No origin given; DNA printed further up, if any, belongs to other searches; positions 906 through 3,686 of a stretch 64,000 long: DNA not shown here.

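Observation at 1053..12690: Tandem duplicated giant membrane-anchored proteins carrying a C-terminal gingipain-like C25 peptidase domain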

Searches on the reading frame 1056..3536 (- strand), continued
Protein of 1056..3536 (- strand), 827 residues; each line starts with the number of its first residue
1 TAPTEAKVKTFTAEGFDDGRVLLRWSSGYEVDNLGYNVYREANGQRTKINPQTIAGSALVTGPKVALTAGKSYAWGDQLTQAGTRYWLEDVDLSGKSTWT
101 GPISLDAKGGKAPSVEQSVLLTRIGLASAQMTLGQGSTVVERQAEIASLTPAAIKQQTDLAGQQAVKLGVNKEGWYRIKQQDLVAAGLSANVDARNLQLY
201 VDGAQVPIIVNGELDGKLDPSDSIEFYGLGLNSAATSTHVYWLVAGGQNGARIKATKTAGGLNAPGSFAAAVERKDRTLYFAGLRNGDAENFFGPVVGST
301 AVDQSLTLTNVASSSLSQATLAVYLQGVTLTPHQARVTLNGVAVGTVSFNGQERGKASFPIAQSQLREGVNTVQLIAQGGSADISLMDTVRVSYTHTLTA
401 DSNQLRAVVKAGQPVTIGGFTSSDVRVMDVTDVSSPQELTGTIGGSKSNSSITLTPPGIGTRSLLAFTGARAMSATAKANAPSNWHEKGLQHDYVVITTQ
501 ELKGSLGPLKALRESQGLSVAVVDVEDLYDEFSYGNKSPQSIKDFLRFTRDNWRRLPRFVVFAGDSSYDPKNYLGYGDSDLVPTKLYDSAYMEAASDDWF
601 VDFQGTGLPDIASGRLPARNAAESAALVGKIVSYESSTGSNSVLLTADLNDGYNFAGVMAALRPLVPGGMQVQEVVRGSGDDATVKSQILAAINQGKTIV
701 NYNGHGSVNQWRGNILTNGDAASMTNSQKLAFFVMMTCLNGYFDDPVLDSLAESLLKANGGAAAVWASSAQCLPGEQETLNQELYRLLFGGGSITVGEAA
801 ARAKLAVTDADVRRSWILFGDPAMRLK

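Call 42: search_solved_structures(query=A2, max_evalue=0.01, show_alignments=4)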
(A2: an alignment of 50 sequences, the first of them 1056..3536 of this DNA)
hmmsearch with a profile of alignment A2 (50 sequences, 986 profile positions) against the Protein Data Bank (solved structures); distinct sequences matched with E-value up to 0.01: 5.
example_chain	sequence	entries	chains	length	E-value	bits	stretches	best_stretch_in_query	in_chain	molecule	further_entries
6za2_A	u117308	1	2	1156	1.7e-37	132.3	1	614-985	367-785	Por secretion system protein porU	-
1cvr_A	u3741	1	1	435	7.2e-21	77.2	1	752-985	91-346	GINGIPAIN R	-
4ief_B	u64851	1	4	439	2.4e-20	75.5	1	739-985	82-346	Gingipain R2 Mature Domain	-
4tkx_L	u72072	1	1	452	1.3e-12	49.9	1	752-927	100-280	Lys-gingipain W83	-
4rbm_A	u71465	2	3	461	1.3e-12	49.9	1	752-927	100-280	Lys-gingipain W83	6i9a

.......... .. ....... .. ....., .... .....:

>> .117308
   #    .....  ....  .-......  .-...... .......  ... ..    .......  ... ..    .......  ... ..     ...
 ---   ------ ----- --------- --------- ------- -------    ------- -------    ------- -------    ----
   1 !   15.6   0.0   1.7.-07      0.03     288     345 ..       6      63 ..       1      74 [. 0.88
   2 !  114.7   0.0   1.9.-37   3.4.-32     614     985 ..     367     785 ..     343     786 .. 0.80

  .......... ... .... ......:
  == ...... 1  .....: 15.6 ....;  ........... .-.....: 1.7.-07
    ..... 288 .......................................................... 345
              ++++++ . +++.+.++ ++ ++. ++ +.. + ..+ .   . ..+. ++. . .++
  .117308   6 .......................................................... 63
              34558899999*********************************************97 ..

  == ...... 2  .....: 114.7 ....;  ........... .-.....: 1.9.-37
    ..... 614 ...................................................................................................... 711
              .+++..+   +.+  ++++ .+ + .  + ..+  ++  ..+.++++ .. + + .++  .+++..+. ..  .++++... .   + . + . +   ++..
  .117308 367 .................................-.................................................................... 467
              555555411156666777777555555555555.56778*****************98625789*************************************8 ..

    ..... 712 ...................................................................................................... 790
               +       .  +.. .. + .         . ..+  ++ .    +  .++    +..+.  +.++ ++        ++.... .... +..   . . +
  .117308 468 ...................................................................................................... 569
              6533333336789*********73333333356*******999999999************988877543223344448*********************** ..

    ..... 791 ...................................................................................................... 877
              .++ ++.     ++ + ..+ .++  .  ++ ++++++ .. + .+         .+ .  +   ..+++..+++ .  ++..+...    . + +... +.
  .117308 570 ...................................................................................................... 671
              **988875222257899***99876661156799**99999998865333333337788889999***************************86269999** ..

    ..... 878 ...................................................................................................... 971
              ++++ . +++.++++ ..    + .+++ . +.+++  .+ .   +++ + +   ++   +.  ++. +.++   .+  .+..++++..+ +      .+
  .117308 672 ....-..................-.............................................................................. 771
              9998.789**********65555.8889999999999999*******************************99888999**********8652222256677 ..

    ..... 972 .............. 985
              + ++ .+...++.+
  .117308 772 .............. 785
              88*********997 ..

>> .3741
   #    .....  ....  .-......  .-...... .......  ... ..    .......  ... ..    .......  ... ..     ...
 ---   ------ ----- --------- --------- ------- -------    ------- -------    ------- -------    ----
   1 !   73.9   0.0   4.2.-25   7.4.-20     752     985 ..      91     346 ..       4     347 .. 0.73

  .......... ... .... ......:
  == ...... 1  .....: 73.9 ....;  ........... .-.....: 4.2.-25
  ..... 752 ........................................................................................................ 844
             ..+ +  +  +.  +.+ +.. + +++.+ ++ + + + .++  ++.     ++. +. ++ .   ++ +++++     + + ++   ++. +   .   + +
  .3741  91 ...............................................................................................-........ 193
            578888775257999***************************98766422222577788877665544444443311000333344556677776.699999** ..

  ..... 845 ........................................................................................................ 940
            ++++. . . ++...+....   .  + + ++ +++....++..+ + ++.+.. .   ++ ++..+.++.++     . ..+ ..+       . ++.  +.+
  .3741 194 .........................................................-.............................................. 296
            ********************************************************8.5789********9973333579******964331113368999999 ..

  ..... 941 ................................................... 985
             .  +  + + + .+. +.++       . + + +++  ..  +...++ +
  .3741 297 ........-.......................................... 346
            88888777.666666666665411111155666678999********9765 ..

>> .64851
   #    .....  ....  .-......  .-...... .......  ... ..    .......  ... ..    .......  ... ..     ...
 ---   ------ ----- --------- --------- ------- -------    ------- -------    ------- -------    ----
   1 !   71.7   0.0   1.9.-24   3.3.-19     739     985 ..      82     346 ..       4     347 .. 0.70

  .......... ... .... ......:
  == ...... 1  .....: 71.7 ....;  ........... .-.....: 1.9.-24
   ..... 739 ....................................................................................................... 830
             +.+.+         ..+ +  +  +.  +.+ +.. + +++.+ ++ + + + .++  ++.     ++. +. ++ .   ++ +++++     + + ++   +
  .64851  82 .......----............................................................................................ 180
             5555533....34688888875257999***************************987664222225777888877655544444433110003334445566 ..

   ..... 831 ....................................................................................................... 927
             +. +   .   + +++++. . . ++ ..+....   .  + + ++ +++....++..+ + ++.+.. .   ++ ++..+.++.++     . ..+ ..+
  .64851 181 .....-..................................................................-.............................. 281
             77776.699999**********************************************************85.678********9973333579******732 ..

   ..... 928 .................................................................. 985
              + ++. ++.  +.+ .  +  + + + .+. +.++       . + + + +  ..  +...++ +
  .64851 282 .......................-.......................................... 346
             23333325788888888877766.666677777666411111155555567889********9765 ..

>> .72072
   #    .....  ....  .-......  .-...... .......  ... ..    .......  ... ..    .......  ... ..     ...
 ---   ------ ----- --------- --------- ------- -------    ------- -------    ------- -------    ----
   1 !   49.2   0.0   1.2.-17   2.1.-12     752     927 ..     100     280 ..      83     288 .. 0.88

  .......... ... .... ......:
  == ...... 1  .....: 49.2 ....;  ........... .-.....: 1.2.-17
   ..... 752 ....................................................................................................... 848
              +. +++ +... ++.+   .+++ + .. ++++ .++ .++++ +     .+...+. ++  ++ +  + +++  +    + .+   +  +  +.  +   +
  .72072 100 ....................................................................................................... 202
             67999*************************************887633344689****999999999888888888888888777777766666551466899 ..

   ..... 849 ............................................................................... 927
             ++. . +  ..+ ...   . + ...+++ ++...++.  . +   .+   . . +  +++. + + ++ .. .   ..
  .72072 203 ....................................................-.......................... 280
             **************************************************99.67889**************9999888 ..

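Call 45: predict_structure(alignment_id=A2)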
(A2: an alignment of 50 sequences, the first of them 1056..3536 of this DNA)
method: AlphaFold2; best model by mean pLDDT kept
length: 827 residues; sequences in the alignment: 50
mean_pLDDT: 91.2   pTM: 0.90
mean pLDDT of the five models: 91.2, 90.5, 89.3, 88.4, 87.3
residues with pLDDT >= 90: 614; 70-90: 180; 50-70: 20; < 50: 13
segments of 3 or more residues with pLDDT < 50: 1-4, 129-134
pLDDT, mean of each block of 10 residues (from residue 1): 59 91 82 88 91 86 57 83 89 89 90 85 69 65 92 89 96 97 95 95 95 89 97 95 94 86 84 93 87 92 94 91 96 97 96 95 94 94 93 97 95 93 95 95 89 92 96 96 90 97 97 97 97 95 96 95 95 88 91 92 93 97 97 92 94 91 93 90 94 96 90 90 94 94 87 95 96 91 95 92 94 94 95
secondary structure, 60 per line:
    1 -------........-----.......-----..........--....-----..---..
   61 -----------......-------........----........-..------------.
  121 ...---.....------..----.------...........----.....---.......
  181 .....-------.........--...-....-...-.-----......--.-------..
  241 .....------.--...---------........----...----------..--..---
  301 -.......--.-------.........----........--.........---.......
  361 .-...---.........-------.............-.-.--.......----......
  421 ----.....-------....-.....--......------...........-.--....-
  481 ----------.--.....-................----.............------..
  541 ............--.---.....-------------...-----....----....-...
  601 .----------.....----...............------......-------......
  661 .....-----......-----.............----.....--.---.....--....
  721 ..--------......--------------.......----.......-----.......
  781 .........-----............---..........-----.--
elements in order (helices of 4 or more, strands of 3 or more residues): E8-15 E21-27 E33-42 E45-48 E72-77 E85-92 E97-104 H127-131 H151-161 E166-170 E174-179 H180-185 E197-201 E204-206 E208-211 E223-228 E239-245 E255-257 E267-274 E279-281 E302-308 E319-327 E332-339 E342-350 E354-361 E369-377 E385-397 E404-410 E415-420 E425-429 E437-440 E442-446 E449-454 E461-468 E476-479 E494-498 H500-515 E520-524 H525-532 H539-552 E559-563 E585-588 E593-596 H598-601 E612-616 H621-635 E642-647 H655-665 E671-676 H682-694 E699-703 H718-722 E731-736 H751-757 E762-768 H774-789 H796-806 H810-815 E816-819
